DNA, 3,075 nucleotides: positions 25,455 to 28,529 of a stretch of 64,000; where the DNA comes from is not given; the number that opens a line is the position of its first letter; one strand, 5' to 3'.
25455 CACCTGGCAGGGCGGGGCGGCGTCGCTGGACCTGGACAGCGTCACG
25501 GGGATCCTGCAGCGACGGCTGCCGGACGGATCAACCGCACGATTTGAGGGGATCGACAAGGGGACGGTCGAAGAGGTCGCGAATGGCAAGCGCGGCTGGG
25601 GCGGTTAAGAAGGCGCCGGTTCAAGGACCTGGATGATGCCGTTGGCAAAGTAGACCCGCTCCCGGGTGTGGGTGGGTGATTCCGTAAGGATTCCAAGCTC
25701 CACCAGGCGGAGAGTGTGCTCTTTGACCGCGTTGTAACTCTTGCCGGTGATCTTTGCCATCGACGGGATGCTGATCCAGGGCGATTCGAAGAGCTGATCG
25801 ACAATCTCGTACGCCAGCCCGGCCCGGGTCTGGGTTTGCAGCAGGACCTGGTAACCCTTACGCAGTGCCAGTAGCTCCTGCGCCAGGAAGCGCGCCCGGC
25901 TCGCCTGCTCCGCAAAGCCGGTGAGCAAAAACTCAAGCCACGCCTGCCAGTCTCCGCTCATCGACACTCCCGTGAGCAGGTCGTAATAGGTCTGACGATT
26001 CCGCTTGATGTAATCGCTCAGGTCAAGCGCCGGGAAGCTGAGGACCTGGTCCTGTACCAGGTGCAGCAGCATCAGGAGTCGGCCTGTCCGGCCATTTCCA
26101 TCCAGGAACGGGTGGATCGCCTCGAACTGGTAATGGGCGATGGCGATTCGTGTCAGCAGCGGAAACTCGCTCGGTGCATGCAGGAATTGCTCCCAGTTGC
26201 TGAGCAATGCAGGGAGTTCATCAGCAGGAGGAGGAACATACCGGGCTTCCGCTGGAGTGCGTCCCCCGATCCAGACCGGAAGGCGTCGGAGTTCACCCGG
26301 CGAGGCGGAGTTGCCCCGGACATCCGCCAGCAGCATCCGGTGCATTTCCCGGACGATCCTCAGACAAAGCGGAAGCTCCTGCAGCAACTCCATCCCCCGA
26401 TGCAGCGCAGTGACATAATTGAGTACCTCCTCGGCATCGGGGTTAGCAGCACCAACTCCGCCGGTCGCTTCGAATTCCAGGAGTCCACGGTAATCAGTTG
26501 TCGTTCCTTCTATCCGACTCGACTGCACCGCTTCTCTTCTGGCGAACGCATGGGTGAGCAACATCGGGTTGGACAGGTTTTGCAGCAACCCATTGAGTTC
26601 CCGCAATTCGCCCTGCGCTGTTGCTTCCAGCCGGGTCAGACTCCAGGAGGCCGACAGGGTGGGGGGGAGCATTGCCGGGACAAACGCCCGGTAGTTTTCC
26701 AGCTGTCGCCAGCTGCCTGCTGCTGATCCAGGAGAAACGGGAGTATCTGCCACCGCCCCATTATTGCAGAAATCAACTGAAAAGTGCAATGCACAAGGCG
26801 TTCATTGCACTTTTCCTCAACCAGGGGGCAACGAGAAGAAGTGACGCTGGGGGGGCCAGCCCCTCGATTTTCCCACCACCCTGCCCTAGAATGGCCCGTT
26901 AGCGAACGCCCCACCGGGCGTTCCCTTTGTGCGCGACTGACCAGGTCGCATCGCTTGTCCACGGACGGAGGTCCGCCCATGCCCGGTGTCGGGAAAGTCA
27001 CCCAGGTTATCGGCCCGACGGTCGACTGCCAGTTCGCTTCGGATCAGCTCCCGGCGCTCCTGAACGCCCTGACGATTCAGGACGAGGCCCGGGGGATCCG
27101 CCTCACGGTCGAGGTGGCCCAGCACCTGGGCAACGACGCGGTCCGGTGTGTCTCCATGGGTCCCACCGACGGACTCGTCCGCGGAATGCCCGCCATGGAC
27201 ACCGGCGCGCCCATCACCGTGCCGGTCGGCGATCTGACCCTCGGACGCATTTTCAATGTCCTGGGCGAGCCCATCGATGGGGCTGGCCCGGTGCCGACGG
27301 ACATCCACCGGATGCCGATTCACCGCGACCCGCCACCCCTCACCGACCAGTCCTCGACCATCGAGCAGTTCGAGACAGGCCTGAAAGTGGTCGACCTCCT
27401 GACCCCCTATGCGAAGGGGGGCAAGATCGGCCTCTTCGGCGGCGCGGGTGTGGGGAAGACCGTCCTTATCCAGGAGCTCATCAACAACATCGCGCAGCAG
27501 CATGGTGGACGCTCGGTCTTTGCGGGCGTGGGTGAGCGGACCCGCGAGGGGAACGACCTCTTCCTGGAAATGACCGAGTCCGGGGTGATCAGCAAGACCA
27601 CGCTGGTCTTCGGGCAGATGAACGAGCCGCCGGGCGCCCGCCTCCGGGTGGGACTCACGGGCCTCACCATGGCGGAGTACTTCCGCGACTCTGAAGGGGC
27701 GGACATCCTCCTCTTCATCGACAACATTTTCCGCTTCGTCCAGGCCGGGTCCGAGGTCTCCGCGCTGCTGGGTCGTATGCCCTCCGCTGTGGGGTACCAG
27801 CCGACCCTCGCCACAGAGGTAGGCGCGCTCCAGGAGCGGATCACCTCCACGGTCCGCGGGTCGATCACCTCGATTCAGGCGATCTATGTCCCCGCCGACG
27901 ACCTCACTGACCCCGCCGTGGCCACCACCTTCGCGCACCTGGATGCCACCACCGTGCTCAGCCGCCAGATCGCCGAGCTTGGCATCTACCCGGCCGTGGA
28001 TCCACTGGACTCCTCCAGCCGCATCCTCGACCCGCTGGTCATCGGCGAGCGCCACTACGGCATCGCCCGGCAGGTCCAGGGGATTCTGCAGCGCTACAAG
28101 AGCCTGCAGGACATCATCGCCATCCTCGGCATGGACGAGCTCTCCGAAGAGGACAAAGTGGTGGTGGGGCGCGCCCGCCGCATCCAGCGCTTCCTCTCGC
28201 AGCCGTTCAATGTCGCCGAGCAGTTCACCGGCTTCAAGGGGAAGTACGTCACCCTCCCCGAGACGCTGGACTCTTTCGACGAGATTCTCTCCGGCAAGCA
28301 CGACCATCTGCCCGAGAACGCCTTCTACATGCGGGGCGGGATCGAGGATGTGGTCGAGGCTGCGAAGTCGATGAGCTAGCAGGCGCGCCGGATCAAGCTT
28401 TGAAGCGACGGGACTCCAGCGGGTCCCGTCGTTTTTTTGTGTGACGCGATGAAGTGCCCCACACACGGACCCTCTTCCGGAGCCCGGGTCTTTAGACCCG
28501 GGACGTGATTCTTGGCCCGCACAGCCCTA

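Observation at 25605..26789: Solo Fic protein with canonical active site and an N-terminal inhibitory-helix motif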

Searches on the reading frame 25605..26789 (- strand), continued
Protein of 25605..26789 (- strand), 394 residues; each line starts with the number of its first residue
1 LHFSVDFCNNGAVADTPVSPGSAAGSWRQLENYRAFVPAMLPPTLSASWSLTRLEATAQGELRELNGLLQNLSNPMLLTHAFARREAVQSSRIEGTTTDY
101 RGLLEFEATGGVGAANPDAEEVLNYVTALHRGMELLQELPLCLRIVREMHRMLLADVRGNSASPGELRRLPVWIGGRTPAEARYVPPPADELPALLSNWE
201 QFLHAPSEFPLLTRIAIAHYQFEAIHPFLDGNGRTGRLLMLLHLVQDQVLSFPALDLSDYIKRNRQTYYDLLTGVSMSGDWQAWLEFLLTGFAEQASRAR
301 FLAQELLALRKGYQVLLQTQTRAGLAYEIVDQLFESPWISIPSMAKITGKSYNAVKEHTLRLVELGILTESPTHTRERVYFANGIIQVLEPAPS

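Call 51: predict_structure(alignment_id=A2)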
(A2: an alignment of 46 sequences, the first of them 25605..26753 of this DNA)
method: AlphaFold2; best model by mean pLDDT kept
length: 382 residues; sequences in the alignment: 46
mean_pLDDT: 89.9   pTM: 0.90
mean pLDDT of the five models: 89.9, 89.3, 88.5, 85.8, 84.2
residues with pLDDT >= 90: 273; 70-90: 81; 50-70: 27; < 50: 1
segments of 3 or more residues with pLDDT < 50: none
pLDDT, mean of each block of 10 residues (from residue 1): 60 82 91 92 97 90 83 95 91 84 80 96 96 96 72 88 86 92 97 94 97 92 96 94 94 95 90 98 95 93 85 90 92 93 95 92 81 89 50
secondary structure, 60 per line:
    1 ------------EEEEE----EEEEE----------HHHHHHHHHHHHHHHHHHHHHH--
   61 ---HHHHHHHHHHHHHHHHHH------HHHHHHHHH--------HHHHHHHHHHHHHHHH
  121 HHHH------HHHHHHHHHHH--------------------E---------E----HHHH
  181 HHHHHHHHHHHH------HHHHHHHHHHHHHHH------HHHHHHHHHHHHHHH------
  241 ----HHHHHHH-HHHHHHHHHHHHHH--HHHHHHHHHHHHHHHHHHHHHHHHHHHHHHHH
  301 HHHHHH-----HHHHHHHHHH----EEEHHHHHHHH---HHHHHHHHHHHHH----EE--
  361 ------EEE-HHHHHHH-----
elements in order: E13-17 E22-26 H37-58 H64-81 H88-96 H105-124 H131-141 H177-192 H199-213 H220-234 H245-251 H253-266 H269-306 H312-321 E326-328 H329-336 H340-352 E367-369 H371-377

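Call 54: fold_search(model_id=the predicted structure, library=pdb)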
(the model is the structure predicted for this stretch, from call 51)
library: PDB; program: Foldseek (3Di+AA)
matches with E <= 10: 1156; with E <= 0.001: 53
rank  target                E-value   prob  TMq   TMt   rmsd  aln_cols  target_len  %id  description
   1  3zec_B                1.3e-20  1.00  0.81  0.83   4.1       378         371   28  Fic protein from SHEWANELLA ONEIDENSIS (E73G mutant) in complex with AMPPNP (released 2013-06-19)
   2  3zcn_A                1.4e-20  1.00  0.83  0.86   2.6       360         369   29  Fic protein from SHEWANELLA ONEIDENSIS in complex with ATP (released 2013-06-19)
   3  3eqx_B                3.9e-20  1.00  0.82  0.86   3.4       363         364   29  CRYSTAL STRUCTURE OF A FIC FAMILY PROTEIN (SO_4266) FROM SHEWANELLA ONEIDENSIS AT 1.6 A RESOLUTION (released 2008-10-14)
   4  3eqx_A                9.2e-20  1.00  0.83  0.86   3.0       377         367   29  CRYSTAL STRUCTURE OF A FIC FAMILY PROTEIN (SO_4266) FROM SHEWANELLA ONEIDENSIS AT 1.6 A RESOLUTION (released 2008-10-14)
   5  3zec_A                3.1e-19  1.00  0.81  0.84   2.8       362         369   29  Fic protein from SHEWANELLA ONEIDENSIS (E73G mutant) in complex with AMPPNP (released 2013-06-19)
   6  7cb8_A                1.0e-18  1.00  0.85  0.82   4.6       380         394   23  Structure of a FIC-domain protein from Mycobacterium marinum in complex with CDP (released 2021-08-18)
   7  7cb8_B                8.0e-18  1.00  0.84  0.81   4.7       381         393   22  Structure of a FIC-domain protein from Mycobacterium marinum in complex with CDP (released 2021-08-18)
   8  7xux_A                2.0e-12  1.00  0.58  0.61   7.9       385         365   22  Crystal structure of a FIC domain containnig protein (released 2022-12-21)
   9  8cil_A                8.5e-12  1.00  0.62  0.64   8.6       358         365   21  Crystal structure of Coxiella burnetii Fic protein 2 (released 2023-11-15)
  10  7xux_B                1.0e-11  1.00  0.58  0.61   8.4       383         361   22  Crystal structure of a FIC domain containnig protein (released 2022-12-21)
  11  8cil_B                1.6e-11  1.00  0.60  0.65   9.7       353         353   20  Crystal structure of Coxiella burnetii Fic protein 2 (released 2023-11-15)
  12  4rgl                  2.0e-10  1.00  0.58  0.68   9.7       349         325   21  Crystal structure of a Fic family protein (Dde_2494) from Desulfovibrio desulfuricans G20 at 2.70 A resolution (released 2014-10-29)
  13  6i7h                  3.7e-09  1.00  0.54  0.61   3.1       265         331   23  Crystal structure of dimeric FICD mutant K256S (released 2019-09-25)
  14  7b7z_A                4.0e-09  1.00  0.52  0.58   3.4       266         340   22  DeAMPylation complex of monomeric FICD and AMPylated BiP (state 1) (released 2021-07-07)
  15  6i7g_B                4.4e-09  1.00  0.54  0.61   3.2       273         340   22  Crystal structure of dimeric wild type FICD complexed with ATP (released 2019-09-25)
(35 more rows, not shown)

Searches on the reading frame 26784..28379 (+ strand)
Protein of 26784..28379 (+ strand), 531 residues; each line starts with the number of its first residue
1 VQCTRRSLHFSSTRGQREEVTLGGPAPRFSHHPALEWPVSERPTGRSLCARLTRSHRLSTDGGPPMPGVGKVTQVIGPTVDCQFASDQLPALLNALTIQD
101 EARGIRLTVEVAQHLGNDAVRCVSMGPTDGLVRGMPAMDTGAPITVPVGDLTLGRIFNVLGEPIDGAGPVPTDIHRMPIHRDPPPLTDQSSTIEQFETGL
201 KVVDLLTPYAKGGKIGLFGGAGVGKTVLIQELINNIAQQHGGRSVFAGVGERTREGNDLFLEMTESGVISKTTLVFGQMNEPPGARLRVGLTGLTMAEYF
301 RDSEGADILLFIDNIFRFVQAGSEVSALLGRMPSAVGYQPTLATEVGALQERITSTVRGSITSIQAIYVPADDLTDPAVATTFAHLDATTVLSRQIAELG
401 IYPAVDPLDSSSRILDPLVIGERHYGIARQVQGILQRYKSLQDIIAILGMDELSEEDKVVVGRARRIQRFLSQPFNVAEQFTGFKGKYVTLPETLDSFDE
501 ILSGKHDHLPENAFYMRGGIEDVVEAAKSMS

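Call 3: search_protein_families(library=pfam, proteins=[window:26784-28379:+], max_evalue=0.01)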
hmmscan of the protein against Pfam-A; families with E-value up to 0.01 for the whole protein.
window:26784-28379:+ (531 aa): 4 families
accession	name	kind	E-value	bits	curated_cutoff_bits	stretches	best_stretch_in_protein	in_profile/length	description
PF00006.31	ATP-synt_ab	-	1.2e-71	241.2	29.5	1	199-412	1-213/213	ATP synthase alpha/beta family, nucleotide-binding domain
PF02874.29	ATP-synt_ab_N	-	1.1e-18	67.9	20.9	1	72-141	1-69/69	ATP synthase alpha/beta family, beta-barrel domain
PF22919.1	ATP-synt_VA_C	-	3e-16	59.7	24.7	1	420-501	8-92/101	C-terminal domain of V and A type ATP synthase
PF05729.18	NACHT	-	0.0034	17.7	26.7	0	217-242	5-30/167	NACHT domain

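Call 26: find_homologous_proteins(query=window:26979-28379:+, max_evalue=1e-50)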
Query window:26979-28379:+ (466 aa): 8000 proteins with E <= 1e-50 among 8000 candidates; the best 120 are listed.
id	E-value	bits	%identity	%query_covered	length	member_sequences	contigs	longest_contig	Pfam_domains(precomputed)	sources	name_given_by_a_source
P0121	0.0e+0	1026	100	100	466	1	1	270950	PF02874.30,PF00006.32,PF22919.2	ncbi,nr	ncbi:MAG: ATP synthase subunit beta [bacterium]|nr:ATP synthase subunit beta [bacterium]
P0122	6.8e-278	940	92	100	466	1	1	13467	PF02874.30,PF00006.32,PF22919.2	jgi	-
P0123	1.0e-259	880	-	-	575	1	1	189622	PF18269.7,PF02874.30,PF00006.32,PF22919.2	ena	-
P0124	1.4e-229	781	77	99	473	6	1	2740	PF02874.30,PF00006.32,PF22919.2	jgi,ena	-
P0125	1.4e-229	781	-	-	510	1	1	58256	PF02874.30,PF12775.14,PF00006.32,PF05729.19,PF22919.2,PF00910.29,PF03193.23,PF01637.25,PF00931.29,PF13191.13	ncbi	-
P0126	1.6e-229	781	76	99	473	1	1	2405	PF02874.30,PF00006.32,PF22919.2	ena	-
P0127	3.2e-229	780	77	99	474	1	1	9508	PF02874.30,PF00006.32,PF22919.2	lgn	-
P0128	3.2e-229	780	77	99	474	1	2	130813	PF02874.30,PF00006.32,PF22919.2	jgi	jgi:F-type H+-transporting ATPase subunit beta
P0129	9.5e-229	778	77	99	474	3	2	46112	PF02874.30,PF00006.32,PF22919.2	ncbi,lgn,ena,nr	ncbi:F0F1 ATP synthase subunit beta [bacterium]|nr:F0F1 ATP synthase subunit beta [bacterium]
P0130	1.6e-228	777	75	98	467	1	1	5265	PF02874.30,PF00006.32,PF22919.2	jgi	jgi:F-type H+-transporting ATPase subunit beta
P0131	5.2e-228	776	75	99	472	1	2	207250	PF02874.30,PF00006.32,PF22919.2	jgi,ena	jgi:F-type H+-transporting ATPase subunit beta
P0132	5.4e-228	776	76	99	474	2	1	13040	PF02874.30,PF00006.32,PF22919.2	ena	-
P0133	6.2e-228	775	76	99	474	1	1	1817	PF02874.30,PF00006.32,PF22919.2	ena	-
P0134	1.2e-227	775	75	99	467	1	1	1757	PF02874.30,PF00006.32,PF22919.2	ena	-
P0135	1.7e-227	774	76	99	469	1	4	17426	PF02874.30,PF00006.32,PF22919.2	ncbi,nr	ncbi:MAG TPA: F0F1 ATP synthase subunit beta [bacterium]|nr:F0F1 ATP synthase subunit beta [bacteriu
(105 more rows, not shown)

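Call 27: find_encoding_contigs(protein=P0122, flank=10000, max_places=3)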
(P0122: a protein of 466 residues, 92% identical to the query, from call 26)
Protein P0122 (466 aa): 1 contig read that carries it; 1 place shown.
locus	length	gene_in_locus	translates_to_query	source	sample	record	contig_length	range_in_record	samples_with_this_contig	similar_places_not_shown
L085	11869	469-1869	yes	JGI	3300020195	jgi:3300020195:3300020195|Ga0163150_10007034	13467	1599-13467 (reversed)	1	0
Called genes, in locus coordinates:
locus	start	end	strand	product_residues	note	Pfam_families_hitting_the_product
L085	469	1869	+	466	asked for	PF02874:ATP-synt_ab_N, PF00006:ATP-synt_ab, PF22919:ATP-synt_VA_C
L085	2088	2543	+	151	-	-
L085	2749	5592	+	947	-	-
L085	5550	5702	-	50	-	-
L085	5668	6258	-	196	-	-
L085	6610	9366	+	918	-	-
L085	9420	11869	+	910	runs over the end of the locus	PF06739:SBBP (faint)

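Call 28: find_encoding_contigs(protein=P0123, flank=10000, max_places=3)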
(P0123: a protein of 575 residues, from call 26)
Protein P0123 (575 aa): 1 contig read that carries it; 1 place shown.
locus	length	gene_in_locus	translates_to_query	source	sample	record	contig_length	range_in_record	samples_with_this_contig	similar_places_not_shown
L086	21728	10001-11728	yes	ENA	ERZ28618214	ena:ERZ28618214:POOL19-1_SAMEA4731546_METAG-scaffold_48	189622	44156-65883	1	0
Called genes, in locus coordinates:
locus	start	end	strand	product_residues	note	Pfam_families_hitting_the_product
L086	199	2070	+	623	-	PF00704:Glyco_hydro_18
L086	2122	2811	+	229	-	PF01520:Amidase_3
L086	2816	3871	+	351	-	PF01300:Sua5_yciO_yrdC, PF03481:Sua5_C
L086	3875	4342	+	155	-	PF01451:LMWPc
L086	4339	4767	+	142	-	PF02502:LacAB_rpiB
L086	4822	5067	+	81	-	PF09527:ATPase_gene1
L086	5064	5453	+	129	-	-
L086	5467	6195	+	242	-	PF00119:ATP-synt_A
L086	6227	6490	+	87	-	PF00137:ATP-synt_C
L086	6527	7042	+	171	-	PF00430:ATP-synt_B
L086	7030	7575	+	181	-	PF00213:OSCP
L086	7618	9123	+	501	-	PF02874:ATP-synt_ab_N, PF00006:ATP-synt_ab, PF00306:ATP-synt_ab_C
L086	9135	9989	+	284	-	PF00231:ATP-synt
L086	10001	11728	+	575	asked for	PF02874:ATP-synt_ab_N, PF00006:ATP-synt_ab, PF18269:T3SS_ATPase_C (faint), PF22919:ATP-synt_VA_C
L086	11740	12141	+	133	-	PF02823:ATP-synt_DE_N, PF00401:ATP-synt_DE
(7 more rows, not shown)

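Call 39: find_encoding_contigs(protein=P0129, flank=8000, max_places=2)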
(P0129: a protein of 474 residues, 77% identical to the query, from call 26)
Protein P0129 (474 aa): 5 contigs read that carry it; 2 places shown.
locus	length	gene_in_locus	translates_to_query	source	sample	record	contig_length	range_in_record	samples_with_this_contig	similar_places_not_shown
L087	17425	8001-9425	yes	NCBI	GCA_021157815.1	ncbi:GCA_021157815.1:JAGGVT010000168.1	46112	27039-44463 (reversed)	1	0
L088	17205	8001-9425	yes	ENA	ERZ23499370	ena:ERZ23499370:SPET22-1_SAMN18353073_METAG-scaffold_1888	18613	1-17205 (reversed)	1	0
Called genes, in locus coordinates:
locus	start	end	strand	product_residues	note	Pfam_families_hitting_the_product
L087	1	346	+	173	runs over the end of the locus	PF00430:ATP-synt_B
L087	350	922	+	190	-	PF00213:OSCP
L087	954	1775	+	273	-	-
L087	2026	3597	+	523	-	PF02874:ATP-synt_ab_N, PF00006:ATP-synt_ab, PF00306:ATP-synt_ab_C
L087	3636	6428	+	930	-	-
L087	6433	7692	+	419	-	PF00231:ATP-synt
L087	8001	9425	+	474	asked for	PF02874:ATP-synt_ab_N, PF00006:ATP-synt_ab, PF22919:ATP-synt_VA_C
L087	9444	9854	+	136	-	PF02823:ATP-synt_DE_N, PF00401:ATP-synt_DE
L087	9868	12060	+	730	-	PF23414:Beta-prop_EML_2 (weak), PF24807:WD40_CDC20-Fz (weak), PF24814:WD40_Prp19, PF25173:Beta-prop_WDR3_1st, PF25174:Beta-prop_THOC3, PF23381:Beta-prop_IFT122_1st, PF25175:Beta-prop_WDR5, PF25174:Beta-prop_THOC3, +17 more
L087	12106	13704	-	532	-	PF13855:LRR_8 (faint), PF25019:LRR_R13L1-DRL21 (weak), PF23598:LRR_14, PF12799:LRR_4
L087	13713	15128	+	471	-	PF00275:EPSP_synthase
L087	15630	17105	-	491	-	PF01546:Peptidase_M20, PF07687:M20_dimer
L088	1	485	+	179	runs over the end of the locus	PF00430:ATP-synt_B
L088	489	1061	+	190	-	PF00213:OSCP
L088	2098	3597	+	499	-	PF02874:ATP-synt_ab_N, PF00006:ATP-synt_ab, PF00306:ATP-synt_ab_C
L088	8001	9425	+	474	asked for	PF02874:ATP-synt_ab_N, PF00006:ATP-synt_ab, PF22919:ATP-synt_VA_C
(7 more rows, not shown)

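Call 40: find_encoding_contigs(protein=P0121, flank=10000, max_places=2)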
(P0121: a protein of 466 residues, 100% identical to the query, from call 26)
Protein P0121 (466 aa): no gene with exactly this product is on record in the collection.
